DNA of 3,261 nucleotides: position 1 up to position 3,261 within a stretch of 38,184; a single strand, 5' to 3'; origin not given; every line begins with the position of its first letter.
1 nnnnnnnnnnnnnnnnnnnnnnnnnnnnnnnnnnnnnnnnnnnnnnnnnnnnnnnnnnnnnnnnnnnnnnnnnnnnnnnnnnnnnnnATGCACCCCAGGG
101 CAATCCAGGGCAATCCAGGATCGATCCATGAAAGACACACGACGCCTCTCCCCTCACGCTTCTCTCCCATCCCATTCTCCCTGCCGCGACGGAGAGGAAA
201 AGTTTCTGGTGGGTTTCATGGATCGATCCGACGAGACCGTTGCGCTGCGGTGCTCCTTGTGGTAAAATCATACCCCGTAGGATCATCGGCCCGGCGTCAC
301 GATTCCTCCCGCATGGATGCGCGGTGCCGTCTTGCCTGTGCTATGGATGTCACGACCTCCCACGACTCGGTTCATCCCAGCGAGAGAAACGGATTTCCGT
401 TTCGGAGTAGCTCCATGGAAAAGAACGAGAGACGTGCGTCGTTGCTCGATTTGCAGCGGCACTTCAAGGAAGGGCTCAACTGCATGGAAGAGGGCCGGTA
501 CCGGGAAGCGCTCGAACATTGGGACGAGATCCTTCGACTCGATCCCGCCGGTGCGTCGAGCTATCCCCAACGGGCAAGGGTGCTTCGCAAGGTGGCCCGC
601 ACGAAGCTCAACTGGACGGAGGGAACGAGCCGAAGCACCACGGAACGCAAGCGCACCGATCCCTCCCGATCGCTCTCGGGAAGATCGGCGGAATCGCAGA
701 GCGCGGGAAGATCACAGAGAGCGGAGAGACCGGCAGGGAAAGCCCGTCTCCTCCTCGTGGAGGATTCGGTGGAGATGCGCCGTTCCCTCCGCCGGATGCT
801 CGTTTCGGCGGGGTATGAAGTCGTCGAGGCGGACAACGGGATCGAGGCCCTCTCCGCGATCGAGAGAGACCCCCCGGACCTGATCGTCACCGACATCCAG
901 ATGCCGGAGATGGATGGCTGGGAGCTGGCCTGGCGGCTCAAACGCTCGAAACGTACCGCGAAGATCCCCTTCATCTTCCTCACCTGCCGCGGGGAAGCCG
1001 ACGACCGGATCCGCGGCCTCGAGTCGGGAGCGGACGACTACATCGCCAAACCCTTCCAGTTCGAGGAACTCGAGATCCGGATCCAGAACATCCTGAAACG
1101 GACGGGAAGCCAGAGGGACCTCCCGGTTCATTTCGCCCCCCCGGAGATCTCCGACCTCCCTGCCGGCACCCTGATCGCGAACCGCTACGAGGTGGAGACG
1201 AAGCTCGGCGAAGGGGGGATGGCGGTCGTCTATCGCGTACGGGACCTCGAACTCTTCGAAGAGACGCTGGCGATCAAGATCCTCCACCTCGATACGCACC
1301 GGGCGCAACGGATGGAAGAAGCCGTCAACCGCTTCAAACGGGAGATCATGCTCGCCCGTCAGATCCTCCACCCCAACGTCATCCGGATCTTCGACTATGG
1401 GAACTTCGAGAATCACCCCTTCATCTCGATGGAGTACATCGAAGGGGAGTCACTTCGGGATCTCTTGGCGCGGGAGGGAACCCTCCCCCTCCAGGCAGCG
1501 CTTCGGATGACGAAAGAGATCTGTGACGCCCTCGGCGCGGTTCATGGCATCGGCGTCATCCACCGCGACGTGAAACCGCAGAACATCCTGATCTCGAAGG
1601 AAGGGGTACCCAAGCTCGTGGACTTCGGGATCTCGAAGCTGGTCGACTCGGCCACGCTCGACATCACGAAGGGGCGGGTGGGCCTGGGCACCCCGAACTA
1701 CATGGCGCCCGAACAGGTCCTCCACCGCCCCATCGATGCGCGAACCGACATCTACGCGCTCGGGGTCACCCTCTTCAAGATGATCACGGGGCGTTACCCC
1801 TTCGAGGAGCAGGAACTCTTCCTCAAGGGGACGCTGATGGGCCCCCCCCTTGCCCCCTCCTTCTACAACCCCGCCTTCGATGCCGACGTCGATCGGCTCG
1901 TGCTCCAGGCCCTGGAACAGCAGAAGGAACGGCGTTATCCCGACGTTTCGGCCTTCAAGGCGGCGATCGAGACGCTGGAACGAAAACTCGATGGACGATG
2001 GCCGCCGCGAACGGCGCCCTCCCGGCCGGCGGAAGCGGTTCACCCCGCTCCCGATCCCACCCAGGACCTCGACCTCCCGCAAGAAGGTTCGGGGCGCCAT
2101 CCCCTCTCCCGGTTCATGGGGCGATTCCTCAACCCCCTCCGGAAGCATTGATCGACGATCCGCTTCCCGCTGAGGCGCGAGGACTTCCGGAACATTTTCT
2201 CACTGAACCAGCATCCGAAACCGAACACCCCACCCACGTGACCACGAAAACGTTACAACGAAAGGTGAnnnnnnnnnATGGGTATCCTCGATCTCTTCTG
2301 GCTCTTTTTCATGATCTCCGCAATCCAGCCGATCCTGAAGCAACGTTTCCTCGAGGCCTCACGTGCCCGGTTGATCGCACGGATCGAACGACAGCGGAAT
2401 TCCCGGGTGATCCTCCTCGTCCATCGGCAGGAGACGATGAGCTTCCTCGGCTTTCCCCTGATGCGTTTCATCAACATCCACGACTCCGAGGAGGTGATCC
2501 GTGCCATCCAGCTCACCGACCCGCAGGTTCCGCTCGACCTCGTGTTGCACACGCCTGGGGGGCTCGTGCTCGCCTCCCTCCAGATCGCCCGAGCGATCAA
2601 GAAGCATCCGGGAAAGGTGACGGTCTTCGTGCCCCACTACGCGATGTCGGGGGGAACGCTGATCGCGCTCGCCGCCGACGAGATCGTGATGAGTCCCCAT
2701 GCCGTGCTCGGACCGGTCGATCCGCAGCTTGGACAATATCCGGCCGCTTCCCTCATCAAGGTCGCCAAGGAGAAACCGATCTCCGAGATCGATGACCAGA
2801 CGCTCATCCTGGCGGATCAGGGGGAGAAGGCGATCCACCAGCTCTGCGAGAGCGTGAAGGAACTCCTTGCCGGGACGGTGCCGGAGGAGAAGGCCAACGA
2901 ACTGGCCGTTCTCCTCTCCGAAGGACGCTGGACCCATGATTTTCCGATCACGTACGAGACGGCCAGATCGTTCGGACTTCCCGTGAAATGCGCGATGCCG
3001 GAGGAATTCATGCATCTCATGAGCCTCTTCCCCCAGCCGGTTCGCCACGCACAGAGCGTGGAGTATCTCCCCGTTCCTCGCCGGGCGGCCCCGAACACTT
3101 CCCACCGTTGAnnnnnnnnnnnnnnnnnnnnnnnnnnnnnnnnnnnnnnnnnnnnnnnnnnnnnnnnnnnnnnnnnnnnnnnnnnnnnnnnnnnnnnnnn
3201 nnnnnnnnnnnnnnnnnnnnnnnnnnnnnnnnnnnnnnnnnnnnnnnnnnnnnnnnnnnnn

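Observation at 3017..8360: FAAL - MMPL/RND exporter - stand-alone E2-type acyltransferase operon: a lipid assembly and export module without PKS or ACP in view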

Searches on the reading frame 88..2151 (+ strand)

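Call 3: search_protein_families(library=pfam, proteins=[window:88-2151:+], max_evalue=0.01)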
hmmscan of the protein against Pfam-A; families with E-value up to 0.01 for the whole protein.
window:88-2151:+ (687 aa): 7 families
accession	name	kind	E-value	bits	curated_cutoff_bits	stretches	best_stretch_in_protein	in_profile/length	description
PF00069.31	Pkinase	-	7.9e-48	163.6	31.7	1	367-575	1-200/263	Protein kinase domain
PF07714.23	PK_Tyr_Ser-Thr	-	6.5e-29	101.5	23.1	1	369-575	3-208/258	Protein tyrosine and serine/threonine kinase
PF00072.30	Response_reg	-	1.9e-28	99.3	30.2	1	222-332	2-110/111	Response regulator receiver domain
PF01636.29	APH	-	5.1e-07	30.1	23.2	0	408-488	32-110/239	Phosphotransferase enzyme family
PF07719.23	TPR_2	-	3.8e-05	23.9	27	1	125-153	4-32/34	Tetratricopeptide repeat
PF03109.22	ABC1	-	0.00027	20.6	22.9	1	438-521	137-219/244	ABC1 atypical kinase-like domain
PF06293.20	Kdo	-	0.0021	18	21.3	1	439-506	87-155/207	Lipopolysaccharide kinase (Kdo/WaaP) family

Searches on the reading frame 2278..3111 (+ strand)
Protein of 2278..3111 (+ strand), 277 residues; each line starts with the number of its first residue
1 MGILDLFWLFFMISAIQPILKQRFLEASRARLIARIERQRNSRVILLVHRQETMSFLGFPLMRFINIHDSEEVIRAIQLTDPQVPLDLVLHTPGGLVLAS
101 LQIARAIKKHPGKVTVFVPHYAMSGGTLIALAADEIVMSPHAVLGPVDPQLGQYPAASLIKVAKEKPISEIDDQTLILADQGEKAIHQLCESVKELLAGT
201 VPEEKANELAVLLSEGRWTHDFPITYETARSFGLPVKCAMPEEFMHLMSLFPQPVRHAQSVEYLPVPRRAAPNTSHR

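Call 3: search_protein_families(library=pfam, proteins=[window:2278-3111:+], max_evalue=0.01)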
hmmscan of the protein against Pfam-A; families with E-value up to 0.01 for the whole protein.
window:2278-3111:+ (277 aa): 5 families
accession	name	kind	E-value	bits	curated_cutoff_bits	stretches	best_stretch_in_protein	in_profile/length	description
PF01972.22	SDH_protease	-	4.3e-109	364.4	31.3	1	5-270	12-278/286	ClpP-like SDH-type serine proteinase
PF25145.1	NfeD1b_N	-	1.7e-12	47.7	40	1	89-146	37-94/189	NfeD1b, N-terminal domain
PF00574.28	CLP_protease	-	5.1e-05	23.7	20.2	1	76-142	39-107/182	Clp protease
PF01343.23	Peptidase_S49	-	0.0001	22.7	24.9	1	110-145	5-40/154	Peptidase family S49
PF00378.25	ECH_1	-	0.0069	16.2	27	0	114-160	91-137/251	Enoyl-CoA hydratase/isomerase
